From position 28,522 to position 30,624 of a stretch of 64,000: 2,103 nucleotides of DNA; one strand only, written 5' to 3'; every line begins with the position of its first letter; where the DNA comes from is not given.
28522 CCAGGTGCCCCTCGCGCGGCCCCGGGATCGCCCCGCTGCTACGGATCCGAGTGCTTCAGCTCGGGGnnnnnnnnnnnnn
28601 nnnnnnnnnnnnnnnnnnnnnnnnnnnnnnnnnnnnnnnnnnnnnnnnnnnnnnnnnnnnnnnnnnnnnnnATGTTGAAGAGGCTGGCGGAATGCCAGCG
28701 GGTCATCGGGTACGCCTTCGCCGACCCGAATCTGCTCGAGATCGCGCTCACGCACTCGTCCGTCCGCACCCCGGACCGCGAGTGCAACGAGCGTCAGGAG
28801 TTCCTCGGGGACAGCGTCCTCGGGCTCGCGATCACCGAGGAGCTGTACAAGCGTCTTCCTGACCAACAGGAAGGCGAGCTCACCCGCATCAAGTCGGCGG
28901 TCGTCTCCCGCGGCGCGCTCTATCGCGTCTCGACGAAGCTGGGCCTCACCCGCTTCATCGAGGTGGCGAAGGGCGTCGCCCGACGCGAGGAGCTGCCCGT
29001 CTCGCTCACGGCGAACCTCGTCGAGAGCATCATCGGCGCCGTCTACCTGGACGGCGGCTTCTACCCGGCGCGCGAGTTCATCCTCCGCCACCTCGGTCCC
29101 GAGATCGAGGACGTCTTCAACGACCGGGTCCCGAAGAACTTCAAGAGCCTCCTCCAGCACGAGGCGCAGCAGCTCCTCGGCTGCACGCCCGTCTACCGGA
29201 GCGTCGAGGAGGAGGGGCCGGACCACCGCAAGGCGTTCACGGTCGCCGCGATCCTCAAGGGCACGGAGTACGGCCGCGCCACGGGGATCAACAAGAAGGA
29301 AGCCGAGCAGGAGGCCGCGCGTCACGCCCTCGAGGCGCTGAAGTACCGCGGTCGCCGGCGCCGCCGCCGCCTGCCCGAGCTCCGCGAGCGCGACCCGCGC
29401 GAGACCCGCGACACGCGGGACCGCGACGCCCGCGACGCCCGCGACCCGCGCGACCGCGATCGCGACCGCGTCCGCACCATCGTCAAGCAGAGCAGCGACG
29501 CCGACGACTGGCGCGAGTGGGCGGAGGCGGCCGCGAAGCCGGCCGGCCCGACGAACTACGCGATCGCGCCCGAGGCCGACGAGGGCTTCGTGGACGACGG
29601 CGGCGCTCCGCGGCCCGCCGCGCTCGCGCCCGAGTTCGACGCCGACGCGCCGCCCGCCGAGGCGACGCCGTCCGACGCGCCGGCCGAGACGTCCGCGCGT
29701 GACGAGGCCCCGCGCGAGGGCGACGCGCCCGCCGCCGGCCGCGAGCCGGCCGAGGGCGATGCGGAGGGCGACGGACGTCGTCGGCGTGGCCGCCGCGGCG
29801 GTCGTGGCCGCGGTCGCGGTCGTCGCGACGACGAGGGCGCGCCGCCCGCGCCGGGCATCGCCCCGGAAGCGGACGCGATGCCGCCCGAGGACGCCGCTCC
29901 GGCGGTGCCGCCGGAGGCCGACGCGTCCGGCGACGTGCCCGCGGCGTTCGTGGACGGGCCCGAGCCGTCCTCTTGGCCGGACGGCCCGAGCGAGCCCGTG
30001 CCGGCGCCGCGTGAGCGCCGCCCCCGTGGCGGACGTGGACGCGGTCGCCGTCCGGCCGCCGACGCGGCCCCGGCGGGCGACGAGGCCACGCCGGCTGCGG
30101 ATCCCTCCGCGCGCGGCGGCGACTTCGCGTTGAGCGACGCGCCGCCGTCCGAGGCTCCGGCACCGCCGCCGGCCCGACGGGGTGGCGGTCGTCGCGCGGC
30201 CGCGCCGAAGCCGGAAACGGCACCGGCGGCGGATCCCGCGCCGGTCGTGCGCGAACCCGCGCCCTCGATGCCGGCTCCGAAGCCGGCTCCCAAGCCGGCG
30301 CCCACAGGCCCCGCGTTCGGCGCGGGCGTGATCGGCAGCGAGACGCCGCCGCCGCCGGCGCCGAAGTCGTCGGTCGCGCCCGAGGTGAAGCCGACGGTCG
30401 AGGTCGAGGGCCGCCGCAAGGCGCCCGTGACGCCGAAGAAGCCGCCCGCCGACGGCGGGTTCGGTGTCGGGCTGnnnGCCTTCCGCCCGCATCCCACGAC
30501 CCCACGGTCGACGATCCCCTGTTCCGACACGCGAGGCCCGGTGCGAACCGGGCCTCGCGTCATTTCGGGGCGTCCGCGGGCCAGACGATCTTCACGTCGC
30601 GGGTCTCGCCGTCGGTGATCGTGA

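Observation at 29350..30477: RNase III with a ~370-aa intrinsically disordered Arg/Asp/Gly-rich C-terminal extension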

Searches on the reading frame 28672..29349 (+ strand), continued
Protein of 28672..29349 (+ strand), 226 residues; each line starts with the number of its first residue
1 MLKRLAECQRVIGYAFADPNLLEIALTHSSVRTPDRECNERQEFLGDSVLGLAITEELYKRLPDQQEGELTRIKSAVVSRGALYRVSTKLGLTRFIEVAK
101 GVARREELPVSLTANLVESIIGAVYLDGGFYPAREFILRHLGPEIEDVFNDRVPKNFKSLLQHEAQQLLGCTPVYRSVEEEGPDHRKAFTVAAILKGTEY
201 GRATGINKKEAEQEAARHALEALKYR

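Call 75: find_encoding_contigs(protein=P0142, flank=7000, max_places=1)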
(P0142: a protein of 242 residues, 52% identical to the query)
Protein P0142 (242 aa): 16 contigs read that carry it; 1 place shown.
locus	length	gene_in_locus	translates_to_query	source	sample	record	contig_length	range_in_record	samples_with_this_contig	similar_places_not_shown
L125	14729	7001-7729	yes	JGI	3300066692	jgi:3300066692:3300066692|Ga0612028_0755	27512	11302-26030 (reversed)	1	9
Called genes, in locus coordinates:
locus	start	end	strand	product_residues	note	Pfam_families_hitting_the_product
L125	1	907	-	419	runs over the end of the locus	PF06965:Na_H_antiport_1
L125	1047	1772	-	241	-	PF00117:GATase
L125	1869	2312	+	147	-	PF00072:Response_reg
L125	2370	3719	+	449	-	PF13646:HEAT_2 (faint), PF00092:VWA (weak), PF13768:VWA_3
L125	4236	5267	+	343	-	PF03462:PCRF, PF00472:RF-1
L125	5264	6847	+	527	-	PF02142:MGS, PF01808:AICARFT_IMPCHas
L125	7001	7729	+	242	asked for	PF14622:Ribonucleas_3_3, PF22935:RM44_endonuclase (weak), PF00636:Ribonuclease_3, PF00035:dsrm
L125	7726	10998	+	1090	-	PF17757:UvrB_inter, PF02559:CarD_TRCF_RID, PF00270:DEAD, PF04851:ResIII (weak), PF22590:Cas3-like_C_2 (faint), PF00271:Helicase_C, PF03461:TRCF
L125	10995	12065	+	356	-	PF09312:SurA_N (faint), PF13145:Rotamase_2, PF13616:Rotamase_3, PF00639:Rotamase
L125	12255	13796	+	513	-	-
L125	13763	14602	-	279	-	-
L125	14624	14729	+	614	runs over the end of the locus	PF27054:Beta_methylindole_red_C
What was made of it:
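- The mfd adjacency also holds for tail-less rnc (call 75), so it says nothing about the tail.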

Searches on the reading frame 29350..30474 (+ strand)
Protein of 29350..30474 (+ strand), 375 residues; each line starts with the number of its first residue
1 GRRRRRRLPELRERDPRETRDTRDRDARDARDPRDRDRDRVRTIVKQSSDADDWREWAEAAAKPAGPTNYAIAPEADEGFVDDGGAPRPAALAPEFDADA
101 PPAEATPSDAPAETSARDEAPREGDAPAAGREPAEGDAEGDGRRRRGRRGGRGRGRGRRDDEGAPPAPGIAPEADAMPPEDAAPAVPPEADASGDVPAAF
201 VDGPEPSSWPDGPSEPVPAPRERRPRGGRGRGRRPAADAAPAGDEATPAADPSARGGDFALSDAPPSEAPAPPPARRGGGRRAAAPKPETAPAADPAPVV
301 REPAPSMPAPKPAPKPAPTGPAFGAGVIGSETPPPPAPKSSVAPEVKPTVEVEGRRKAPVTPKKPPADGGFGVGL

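Call 44: search_protein_representatives(alignment_id=A2)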
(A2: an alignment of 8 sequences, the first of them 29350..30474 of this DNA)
Query: 8 sequences, 331 profile positions. Proteins with E-value up to 0.001 (for the whole library): 12; up to 1e-10: 1; up to 1e-30: 1. The best 12 are listed.
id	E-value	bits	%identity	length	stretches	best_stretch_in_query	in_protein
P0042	4.2e-38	148.4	-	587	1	1-331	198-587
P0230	2.4e-10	57.1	-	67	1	262-331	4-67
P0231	2.6e-05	40.6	-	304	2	80-188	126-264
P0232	1.2e-04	38.5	-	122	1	107-167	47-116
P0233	1.3e-04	38.3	-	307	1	94-250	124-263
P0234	2.4e-04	37.4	-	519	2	120-208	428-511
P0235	2.7e-04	37.3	-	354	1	120-209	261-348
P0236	3.0e-04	37.1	-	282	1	105-274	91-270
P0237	3.6e-04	36.9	-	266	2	102-187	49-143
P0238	3.8e-04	36.8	-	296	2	103-227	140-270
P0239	7.3e-04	35.9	-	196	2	69-176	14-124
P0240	7.7e-04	35.8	-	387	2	88-253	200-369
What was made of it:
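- Tried and rejected: Non-RNase III carriers of the tail or its C-terminal module, first test: the tail profile against 1.84 billion representatives found only an rnc (P0042) and a 67-aa fragment at strong E-values (call 44).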

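Call 47: search_protein_families(library=pfam, proteins=[P0231, P0233, P0234, P0235, P0236, P0237, P0238, P0239, P0240, P0232], max_evalue=0.01)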
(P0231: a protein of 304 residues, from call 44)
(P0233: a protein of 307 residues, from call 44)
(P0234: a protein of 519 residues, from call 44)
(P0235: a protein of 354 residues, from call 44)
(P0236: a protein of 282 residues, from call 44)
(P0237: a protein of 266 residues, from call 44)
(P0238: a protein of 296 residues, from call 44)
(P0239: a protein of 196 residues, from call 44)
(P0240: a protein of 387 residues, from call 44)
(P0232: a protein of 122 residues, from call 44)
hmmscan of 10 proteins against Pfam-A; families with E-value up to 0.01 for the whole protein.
P0231 (304 aa): 0 families

P0233 (307 aa): 1 family
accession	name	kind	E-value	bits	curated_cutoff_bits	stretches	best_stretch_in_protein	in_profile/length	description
PF00393.24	6PGD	-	0.0096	15.8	27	0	48-109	167-228/290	6-phosphogluconate dehydrogenase, C-terminal domain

P0234 (519 aa): 2 families
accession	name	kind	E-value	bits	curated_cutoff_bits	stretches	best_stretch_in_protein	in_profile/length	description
PF10150.14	RNase_E_G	-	1.9e-85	287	25.5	1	1-240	31-269/270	Ribonuclease E/G family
PF20833.2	RNase_E_G_Thio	-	9.9e-22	77.3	26.8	1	253-333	2-82/86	RNase E/G, Thioredoxin-like domain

P0235 (354 aa): 1 family
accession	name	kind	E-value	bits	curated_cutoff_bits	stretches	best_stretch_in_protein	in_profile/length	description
PF06271.18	RDD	-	1.1e-20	74.8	24.1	1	37-167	1-137/137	RDD family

P0236 (282 aa): 1 family
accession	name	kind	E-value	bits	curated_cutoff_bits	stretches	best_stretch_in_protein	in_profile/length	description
PF01936.24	NYN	-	8.4e-19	68.9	24.2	1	2-69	74-144/145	NYN domain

P0237 (266 aa): 0 families

P0238 (296 aa): 1 family
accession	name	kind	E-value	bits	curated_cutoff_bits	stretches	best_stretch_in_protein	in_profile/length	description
PF20833.2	RNase_E_G_Thio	-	4e-07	30.5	26.8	1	2-43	44-84/86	RNase E/G, Thioredoxin-like domain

P0239 (196 aa): 0 families

P0240 (387 aa): 1 family
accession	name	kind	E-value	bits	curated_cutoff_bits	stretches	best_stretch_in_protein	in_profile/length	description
PF20833.2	RNase_E_G_Thio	-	8.2e-26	90.4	26.8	1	8-92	1-85/86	RNase E/G, Thioredoxin-like domain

P0232 (122 aa): 0 families
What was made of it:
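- On RNase E-type degradosome scaffold tail: Sequence boxes of the same type are present and match RNase E/G tails at E about 1e-4 (calls 44, 47).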

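Call 69: search_protein_families(library=ncbifam, proteins=[window:29350-30474:+], max_evalue=0.01)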
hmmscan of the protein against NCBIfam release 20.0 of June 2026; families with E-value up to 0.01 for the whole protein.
window:29350-30474:+ (375 aa): 0 families

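Call 70: search_solved_structures(query=window:29350-30474:+, max_evalue=1)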
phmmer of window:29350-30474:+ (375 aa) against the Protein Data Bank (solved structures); distinct sequences matched with E-value up to 1: 0.
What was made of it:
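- Closest known: Drosha. Different: There is no sequence relation between the tails (call 70).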

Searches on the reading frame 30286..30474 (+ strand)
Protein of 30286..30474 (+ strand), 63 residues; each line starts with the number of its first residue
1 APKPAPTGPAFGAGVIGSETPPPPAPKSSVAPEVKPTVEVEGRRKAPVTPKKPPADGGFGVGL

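Call 56: find_homologous_proteins(query=A4, max_evalue=1)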
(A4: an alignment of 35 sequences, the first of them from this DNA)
Query A4 (35 sequences) (63 aa, profile of the alignment): 2 proteins with E <= 1 among 8000 candidates.
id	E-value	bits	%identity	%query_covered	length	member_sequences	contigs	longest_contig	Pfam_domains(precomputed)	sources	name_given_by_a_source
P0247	8.9e-8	51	95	90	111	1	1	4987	-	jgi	jgi:hypothetical protein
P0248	7.1e-3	35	42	49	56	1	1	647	-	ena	-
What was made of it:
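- Tried and rejected: Second test: a module profile in the word-indexed database returned only two fragments and did not even recover the known positives, so it was uninformative (call 56).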
